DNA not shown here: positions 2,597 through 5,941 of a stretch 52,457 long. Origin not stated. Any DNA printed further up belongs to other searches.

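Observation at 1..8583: Tandem trio of giant STAND-like ATPase-TPR genes with a roadblock/longin-like domain inserted inside the P-loop fold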

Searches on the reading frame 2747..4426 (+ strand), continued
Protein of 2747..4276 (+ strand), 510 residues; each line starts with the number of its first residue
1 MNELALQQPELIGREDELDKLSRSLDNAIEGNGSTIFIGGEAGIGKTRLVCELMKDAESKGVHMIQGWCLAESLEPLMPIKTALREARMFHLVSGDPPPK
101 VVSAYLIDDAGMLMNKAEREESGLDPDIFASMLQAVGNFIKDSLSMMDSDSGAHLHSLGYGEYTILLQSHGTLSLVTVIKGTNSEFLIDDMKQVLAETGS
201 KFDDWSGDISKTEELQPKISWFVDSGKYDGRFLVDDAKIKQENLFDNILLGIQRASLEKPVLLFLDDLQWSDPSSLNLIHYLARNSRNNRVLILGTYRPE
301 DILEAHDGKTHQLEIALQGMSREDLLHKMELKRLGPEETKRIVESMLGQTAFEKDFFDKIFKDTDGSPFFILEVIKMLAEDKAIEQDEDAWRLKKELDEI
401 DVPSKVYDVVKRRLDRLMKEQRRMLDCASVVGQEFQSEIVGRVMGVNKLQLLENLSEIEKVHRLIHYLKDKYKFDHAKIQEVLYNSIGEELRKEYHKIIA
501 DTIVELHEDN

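Call 75: find_encoding_contigs(protein=P0044, flank=8000, max_places=1)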
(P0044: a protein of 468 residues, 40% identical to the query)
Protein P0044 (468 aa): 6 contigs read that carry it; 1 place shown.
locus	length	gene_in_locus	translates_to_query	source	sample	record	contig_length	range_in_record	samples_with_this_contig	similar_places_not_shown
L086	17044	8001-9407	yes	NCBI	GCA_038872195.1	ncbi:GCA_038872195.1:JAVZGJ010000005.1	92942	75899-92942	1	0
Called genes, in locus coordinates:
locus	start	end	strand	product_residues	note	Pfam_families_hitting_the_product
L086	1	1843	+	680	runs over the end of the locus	-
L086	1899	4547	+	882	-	PF01637:ATPase_2, PF13191:AAA_16, PF13424:TPR_12, PF24885:TPR_NPHP3, PF13424:TPR_12, PF13424:TPR_12, PF00515:TPR_1, PF13374:TPR_10, +23 more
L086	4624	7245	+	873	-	PF04851:ResIII, PF00270:DEAD, PF00271:Helicase_C, PF19306:WHD_Lhr, PF08494:DEAD_assoc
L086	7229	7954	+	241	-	PF00149:Metallophos, PF12850:Metallophos_2 (weak)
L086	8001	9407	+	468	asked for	PF01637:ATPase_2 (faint), PF13191:AAA_16, PF13401:AAA_22 (faint), PF13191:AAA_16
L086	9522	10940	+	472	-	PF01609:DDE_Tnp_1, PF13701:DDE_Tnp_1_4 (weak)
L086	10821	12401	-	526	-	PF03415:Peptidase_C11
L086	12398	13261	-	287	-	-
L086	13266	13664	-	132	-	-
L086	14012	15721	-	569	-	-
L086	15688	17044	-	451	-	?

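Call 76: find_encoding_contigs(protein=P0014, flank=8000, max_places=1)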
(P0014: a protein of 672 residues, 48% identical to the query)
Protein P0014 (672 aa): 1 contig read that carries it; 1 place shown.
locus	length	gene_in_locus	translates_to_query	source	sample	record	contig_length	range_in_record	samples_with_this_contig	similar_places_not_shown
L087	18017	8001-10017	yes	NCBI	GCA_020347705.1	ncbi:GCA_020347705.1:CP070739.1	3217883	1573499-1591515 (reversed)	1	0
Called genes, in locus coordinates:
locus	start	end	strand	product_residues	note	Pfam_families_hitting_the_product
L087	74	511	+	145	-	PF01569:PAP2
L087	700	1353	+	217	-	PF00589:Phage_integrase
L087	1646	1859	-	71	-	PF00352:TBP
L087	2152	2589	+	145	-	PF01402:RHH_1, PF17723:RHH_8 (faint)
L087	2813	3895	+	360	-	PF00091:Tubulin, PF12327:FtsZ_C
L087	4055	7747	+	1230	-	PF00932:LTD, PF10342:Kre9_KNH (faint), PF13750:Big_3_3 (faint), PF22352:K319L-like_PKD (faint), PF00801:PKD (faint), PF18911:PKD_4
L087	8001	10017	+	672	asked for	PF13191:AAA_16, PF07719:TPR_2 (faint), PF13424:TPR_12 (faint), PF13176:TPR_7 (faint), PF13181:TPR_8 (faint)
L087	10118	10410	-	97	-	PF01155:HypA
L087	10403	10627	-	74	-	PF01455:HupF_HypC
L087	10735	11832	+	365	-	PF00155:Aminotran_1_2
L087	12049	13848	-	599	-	PF02934:GatB_N, PF02637:GatB_Yqey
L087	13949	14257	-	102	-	PF00583:Acetyltransf_1, PF13508:Acetyltransf_7 (weak)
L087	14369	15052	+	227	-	PF23023:Anti-Pycsar_Apyc1 (weak), PF00753:Lactamase_B, PF19583:ODP (weak), PF12706:Lactamase_B_2 (faint)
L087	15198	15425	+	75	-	PF01106:NifU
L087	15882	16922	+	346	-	PF04055:Radical_SAM, PF13353:Fer4_12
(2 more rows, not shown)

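Call 77: find_encoding_contigs(protein=P0120, flank=8000, max_places=1)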
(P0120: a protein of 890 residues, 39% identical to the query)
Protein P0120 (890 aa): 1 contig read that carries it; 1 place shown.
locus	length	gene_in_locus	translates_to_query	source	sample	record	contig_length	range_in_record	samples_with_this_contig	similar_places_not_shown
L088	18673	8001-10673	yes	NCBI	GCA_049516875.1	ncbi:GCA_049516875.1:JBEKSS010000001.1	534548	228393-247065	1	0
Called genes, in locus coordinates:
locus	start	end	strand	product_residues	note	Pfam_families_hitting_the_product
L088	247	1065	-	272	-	-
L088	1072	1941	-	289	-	-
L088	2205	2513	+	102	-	-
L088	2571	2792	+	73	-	-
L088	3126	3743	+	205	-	PF01978:TrmB (weak), PF01047:MarR, PF12802:MarR_2 (weak), PF13404:HTH_AsnC-type, PF13412:HTH_24, PF01022:HTH_5 (weak), PF01325:Fe_dep_repress (weak), PF13545:HTH_Crp_2 (weak)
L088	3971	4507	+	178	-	PF13302:Acetyltransf_3, PF13420:Acetyltransf_4, PF00583:Acetyltransf_1, PF13673:Acetyltransf_10, PF13508:Acetyltransf_7, PF08445:FR47 (weak)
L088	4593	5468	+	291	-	PF04015:DUF362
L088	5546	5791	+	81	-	PF00173:Cyt-b5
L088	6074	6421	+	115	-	-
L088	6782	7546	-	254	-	PF01048:PNP_UDP_1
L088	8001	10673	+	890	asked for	PF12862:ANAPC5 (faint), PF13191:AAA_16, PF13401:AAA_22 (faint), PF13424:TPR_12 (weak), PF17874:TPR_MalT, PF13424:TPR_12, PF17874:TPR_MalT, PF13424:TPR_12, +15 more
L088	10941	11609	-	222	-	PF13563:2_5_RNA_ligase2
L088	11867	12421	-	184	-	PF00227:Proteasome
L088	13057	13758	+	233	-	-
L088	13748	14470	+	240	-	PF06026:Rib_5-P_isom_A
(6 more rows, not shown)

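Call 78: find_encoding_contigs(protein=P0055, flank=8000, max_places=1)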
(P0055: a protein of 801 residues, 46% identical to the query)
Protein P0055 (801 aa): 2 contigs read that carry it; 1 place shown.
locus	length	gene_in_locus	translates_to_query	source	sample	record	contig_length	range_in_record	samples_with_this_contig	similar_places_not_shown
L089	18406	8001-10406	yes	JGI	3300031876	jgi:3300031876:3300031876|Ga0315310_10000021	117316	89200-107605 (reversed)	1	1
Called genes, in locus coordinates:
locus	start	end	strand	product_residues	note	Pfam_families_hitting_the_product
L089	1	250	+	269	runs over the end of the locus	-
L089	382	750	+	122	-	-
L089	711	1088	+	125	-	PF04140:ICMT, PF04191:PEMT (weak)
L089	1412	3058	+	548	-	PF00690:Cation_ATPase_N, PF00122:E1-E2_ATPase, PF00702:Hydrolase (faint), PF13246:Cation_ATPase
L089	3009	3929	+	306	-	PF00689:Cation_ATPase_C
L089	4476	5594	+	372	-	PF00583:Acetyltransf_1, PF13673:Acetyltransf_10 (weak), PF13508:Acetyltransf_7 (weak), PF02163:Peptidase_M50 (faint)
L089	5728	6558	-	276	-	PF01061:ABC2_membrane (weak), PF12679:ABC2_membrane_2, PF12698:ABC2_membrane_3, PF12730:ABC2_membrane_4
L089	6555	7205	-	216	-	PF00005:ABC_tran, PF13304:AAA_21, PF13732:DrrA1-3_C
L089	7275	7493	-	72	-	PF00005:ABC_tran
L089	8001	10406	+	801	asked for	PF13191:AAA_16, PF00561:Abhydrolase_1, PF12697:Abhydrolase_6, PF03096:Ndr (weak), PF12146:Hydrolase_4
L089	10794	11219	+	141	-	-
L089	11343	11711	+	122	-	-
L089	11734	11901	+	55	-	-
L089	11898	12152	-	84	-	-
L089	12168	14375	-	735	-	PF02359:CDC48_N, PF02933:CDC48_2, PF00004:AAA, PF05496:RuvB_N, PF13191:AAA_16 (weak), PF17862:AAA_lid_3, PF00004:AAA, PF17862:AAA_lid_3, +20 more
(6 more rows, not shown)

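Call 79: find_encoding_contigs(protein=P0072, flank=8000, max_places=1)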
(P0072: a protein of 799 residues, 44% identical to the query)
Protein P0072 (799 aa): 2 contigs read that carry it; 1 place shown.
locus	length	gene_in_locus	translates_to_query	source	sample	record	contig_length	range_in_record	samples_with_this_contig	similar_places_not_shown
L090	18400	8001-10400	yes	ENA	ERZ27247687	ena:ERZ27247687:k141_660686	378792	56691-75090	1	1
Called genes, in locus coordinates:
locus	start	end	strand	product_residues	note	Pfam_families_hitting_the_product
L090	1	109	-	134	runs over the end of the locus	PF01877:RNA_binding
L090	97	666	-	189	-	PF13207:AAA_17, PF13238:AAA_18, PF13671:AAA_33 (faint)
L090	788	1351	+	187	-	PF10469:AKAP7_NLS, PF02834:LigT_PEase, PF13563:2_5_RNA_ligase2, PF02834:LigT_PEase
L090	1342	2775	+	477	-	PF01909:NTP_transf_2 (weak), PF09249:tRNA_NucTransf2, PF21133:CAA_C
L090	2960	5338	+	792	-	PF20773:InhA-like_MAM, PF00404:Dockerin_1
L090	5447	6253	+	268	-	PF01896:DNA_primase_S (faint)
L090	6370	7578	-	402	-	PF07690:MFS_1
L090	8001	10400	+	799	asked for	PF13191:AAA_16, PF00561:Abhydrolase_1, PF12146:Hydrolase_4, PF12697:Abhydrolase_6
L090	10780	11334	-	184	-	-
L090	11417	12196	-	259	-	-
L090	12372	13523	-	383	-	PF00266:Aminotran_5, PF00155:Aminotran_1_2, PF01041:DegT_DnrJ_EryC1 (weak)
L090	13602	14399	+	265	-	PF01887:SAM_HAT_N, PF20257:SAM_HAT_C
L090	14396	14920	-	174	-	PF01467:CTP_transf_like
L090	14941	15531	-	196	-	PF01035:DNA_binding_1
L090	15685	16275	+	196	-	PF00227:Proteasome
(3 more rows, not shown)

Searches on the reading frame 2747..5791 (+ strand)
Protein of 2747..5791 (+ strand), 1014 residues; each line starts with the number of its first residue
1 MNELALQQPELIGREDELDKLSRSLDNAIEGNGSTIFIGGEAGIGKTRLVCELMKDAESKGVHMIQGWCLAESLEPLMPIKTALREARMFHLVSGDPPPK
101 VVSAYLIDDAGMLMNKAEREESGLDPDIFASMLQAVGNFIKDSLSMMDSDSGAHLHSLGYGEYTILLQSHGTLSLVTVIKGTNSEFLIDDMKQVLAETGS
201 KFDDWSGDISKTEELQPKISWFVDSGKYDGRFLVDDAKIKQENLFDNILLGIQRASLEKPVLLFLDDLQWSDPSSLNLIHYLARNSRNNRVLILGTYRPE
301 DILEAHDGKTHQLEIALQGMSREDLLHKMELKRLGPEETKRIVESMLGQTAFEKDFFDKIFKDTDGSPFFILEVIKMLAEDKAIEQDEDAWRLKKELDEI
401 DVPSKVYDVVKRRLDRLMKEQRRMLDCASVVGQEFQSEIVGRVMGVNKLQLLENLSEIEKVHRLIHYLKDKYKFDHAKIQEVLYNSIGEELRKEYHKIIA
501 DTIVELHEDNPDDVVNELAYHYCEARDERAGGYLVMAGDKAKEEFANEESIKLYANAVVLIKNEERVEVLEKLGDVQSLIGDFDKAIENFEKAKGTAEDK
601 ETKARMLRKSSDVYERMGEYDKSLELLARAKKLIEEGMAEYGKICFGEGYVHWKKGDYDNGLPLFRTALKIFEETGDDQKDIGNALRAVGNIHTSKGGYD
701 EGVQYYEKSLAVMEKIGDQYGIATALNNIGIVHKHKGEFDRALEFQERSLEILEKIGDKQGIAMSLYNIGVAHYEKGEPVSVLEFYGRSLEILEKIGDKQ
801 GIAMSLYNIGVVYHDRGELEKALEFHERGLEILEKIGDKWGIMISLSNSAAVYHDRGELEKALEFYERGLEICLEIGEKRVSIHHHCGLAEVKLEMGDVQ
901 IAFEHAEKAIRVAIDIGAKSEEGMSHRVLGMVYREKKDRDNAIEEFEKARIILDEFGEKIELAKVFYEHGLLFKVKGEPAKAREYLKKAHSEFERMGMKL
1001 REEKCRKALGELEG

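Call 6: search_protein_families(library=pfam, proteins=[window:2747-5788:+], max_evalue=1)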
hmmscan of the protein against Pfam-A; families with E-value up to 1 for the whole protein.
window:2747-5788:+ (1014 aa): 40 families (the best 25 are shown)
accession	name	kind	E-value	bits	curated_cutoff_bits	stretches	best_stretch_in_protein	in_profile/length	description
PF13424.12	TPR_12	-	1.6e-64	214.5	30.1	7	722-795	2-77/77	Tetratricopeptide repeat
PF00515.34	TPR_1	-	1.6e-40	135.7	27.8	6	804-832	2-30/34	Tetratricopeptide repeat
PF07719.23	TPR_2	-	7.6e-38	125.9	27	6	723-753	1-31/34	Tetratricopeptide repeat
PF13374.12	TPR_10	-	1.6e-29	101.5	27.5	4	723-755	2-34/42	Tetratricopeptide repeat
PF13181.12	TPR_8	-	8.7e-28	94.5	25.7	5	929-949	7-27/34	Tetratricopeptide repeat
PF13176.12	TPR_7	-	3.3e-26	89.5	27.9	4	805-834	1-30/36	Tetratricopeptide repeat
PF13191.12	AAA_16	-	4.3e-22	79.8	32.6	2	10-96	1-85/167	AAA ATPase domain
PF17874.7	TPR_MalT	-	9.8e-16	58.4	45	2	843-913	80-152/336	MalT-like TPR region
PF13432.12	TPR_16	-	3.5e-14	53.4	32.7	2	647-710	2-58/65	Tetratricopeptide repeat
PF10602.15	RPN7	-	1.8e-12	47.7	29.6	2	564-672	33-143/174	26S proteasome subunit RPN7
PF13428.12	TPR_14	-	1.6e-11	44.1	23.5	0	850-873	8-31/44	Tetratricopeptide repeat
PF14938.12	SNAP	-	4.4e-11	43.2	25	2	734-869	46-181/282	Soluble NSF attachment protein, SNAP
PF24885.1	TPR_NPHP3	-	4.7e-10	39.7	100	2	661-759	118-219/239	Nephrocystin-3 TPR domain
PF13174.12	TPR_6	-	1.2e-09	38.6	26.3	0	569-592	2-25/33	Tetratricopeptide repeat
PF13414.12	TPR_11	-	7.6e-08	32.4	26.8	1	852-873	3-24/42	TPR repeat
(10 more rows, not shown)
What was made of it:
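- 4334..5788 (+): TPR array of B. Pfam TPR_12 at 1.6e-64 and others (call 6).
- On STAND NTPase (AAA_16 / MalT-LAL-like branch): Pfam AAA_16 scores 79.8 bits against a cut-off of 32.6 (call 6). NB-ARC scores 25.3 bits against a cut-off of 23.5 (call 6).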

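Call 7: search_protein_families(library=ncbifam, proteins=[window:2747-5788:+], max_evalue=1)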
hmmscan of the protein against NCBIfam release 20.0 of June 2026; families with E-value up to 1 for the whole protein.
window:2747-5788:+ (1014 aa): 23 families
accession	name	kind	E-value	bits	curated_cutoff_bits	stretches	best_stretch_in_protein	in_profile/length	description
TIGR03903.1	TOMM_kin_cyc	equivalog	1e-54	185.9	705.75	2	238-558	613-917/1267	TOMM system kinase/cyclase fusion protein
NF041717.1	HaaA_phane_TPR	equivalog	1.8e-41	142.2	1125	2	566-877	551-866/882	cyclophane-containing RiPP biosynthesis TPR protein HaaT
NF053520.1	HK_Porph_FimS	equivalog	1.8e-37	128.9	600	3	655-824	97-265/618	sensor histidine kinase FimS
NF002725.1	PRK02603.1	equivalog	2.6e-24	86.2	143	5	756-859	28-122/173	photosystem I assembly protein Ycf3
NF053617.1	SARPRegAfsRStmc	equivalog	1.8e-21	75.8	1430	3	668-793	762-886/986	SARP-family global regulator AfsR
NF040586.1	FxSxx_TPR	equivalog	3.1e-21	75.6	300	2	652-949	395-708/830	FxSxx-COOH system tetratricopeptide repeat protein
NF040959.1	MamA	equivalog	2.2e-14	53.4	200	4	548-668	88-199/204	magnetosome protein MamA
NF047507.1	TPR_BatC_Lepto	exception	1.4e-13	50.9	175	2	531-630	24-122/214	TPR repeat-containing protein BatC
NF033762.1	social_mot_Tgl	equivalog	1.6e-10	40.7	225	2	668-825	50-192/252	social motility TPR repeat lipoprotein Tgl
NF053720.1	NsdA_fam_reg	subfamily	1.8e-08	34.3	75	1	848-913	334-398/432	NsdA family TPR-like regulatory protein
NF050132.1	TransRegAbsR2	equivalog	2.8e-08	33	850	2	11-60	16-61/582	LuxR family transcriptional regulator AbsR2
TIGR02521.1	type_IV_pilW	equivalog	6.8e-08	32.3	154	1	902-949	46-91/234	type IV pilus biogenesis/stability protein PilW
NF047371.1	FlcA_CTERM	equivalog_domain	7.6e-07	28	300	1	501-710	337-541/646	periplasmic flagellar collar protein FlcA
TIGR02928.1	TIGR02928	subfamily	1.5e-06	27.4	181.3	1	10-60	16-67/366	orc1/cdc6 family replication initiation protein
TIGR02917.1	PEP_TPR_lipo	equivalog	2.2e-06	25.9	312.2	1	565-630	599-661/899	XrtA/PEP-CTERM system TPR-repeat protein PrsT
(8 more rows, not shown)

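Call 9: search_solved_structures(query=window:2747-5788:+, max_evalue=0.01)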
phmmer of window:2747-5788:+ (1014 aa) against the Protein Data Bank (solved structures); distinct sequences matched with E-value up to 0.01: 85 (the best 60 are shown).
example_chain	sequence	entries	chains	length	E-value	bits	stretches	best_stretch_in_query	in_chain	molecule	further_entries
9qhb_A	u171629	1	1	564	1.5e-55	192.2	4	646-872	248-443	Engineered tetratricopeptide repeat protein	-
8bu0_A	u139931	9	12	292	2.8e-34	121.8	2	688-875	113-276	Consensus tetratricopeptide repeat protein | Crystal structure of an 8-repeat consensus TPR superhelix with Zinc. | Monomer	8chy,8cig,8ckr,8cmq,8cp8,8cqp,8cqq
3sf4_A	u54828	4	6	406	1.7e-33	119.2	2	700-897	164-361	G-protein-signaling modulator 2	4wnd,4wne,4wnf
4wng_A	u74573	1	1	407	1.7e-33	119.2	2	700-897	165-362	G-protein-signaling modulator 2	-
6hc2_A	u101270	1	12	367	6.8e-33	117.2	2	700-892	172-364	G-protein-signaling modulator 2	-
5a6c_A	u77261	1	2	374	1.8e-32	115.8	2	700-882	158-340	G-PROTEIN-SIGNALING MODULATOR 2, AFADIN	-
5a7d_B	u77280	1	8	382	3.6e-31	111.5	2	700-841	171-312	PINS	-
4g2v_A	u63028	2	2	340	8.3e-31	110.3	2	700-878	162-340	G-protein-signaling modulator 2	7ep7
3ro2_A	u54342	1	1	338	1.3e-30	109.7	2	700-878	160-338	G-protein-signaling modulator 2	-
9qhc_A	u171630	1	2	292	3.7e-29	104.8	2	649-878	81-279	Engineered tetratricopeptide repeat protein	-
4a1s_A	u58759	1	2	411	1.5e-28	102.8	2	700-873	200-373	PARTNER OF INSCUTEABLE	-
4jhr_A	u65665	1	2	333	3.2e-25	91.8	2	700-881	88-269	G-protein-signaling modulator 2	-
7obi_A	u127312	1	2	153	1.2e-15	60.1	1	684-832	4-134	CTPR-rv4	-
8ch0_A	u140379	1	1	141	3.8e-15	58.5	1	688-832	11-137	Consensus tetratricopeptide repeat protein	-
2fo7_A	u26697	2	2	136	7e-15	57.6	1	688-832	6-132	SYNTHETIC CONSENSUS TPR PROTEIN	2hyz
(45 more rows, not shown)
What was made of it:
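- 4334..5788 (+): PDB sequence hits to TPR proteins (call 9).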

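Call 26: search_protein_families(library=padloc, proteins=[window:2747-5788:+], max_evalue=0.001)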
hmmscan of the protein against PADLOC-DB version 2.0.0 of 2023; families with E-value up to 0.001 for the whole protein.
window:2747-5788:+ (1014 aa): 4 families
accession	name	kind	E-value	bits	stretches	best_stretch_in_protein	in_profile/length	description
PDLC01169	TPR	-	3.6e-32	109.7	3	686-771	112-197/252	TPR repeats containing protein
PDLC01171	TPR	-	2.2e-07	28.3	0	762-912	140-282/504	TPR repeats containing protein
PDLC01078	C3a156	-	0.00012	19.9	0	801-940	83-200/268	oxidoreductase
PDLC05012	PDC-S39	-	0.00013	18.8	0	905-1011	157-267/615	-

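Call 45: find_encoding_contigs(protein=window:2747-5791:+, flank=10000, max_places=4)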
Protein window:2747-5791:+ (1014 aa): no gene with exactly this product is on record in the collection.
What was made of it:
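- Tried and rejected: Exact-protein lookup of B to recover the source contig and the missing upstream of A: not on record (call 45).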
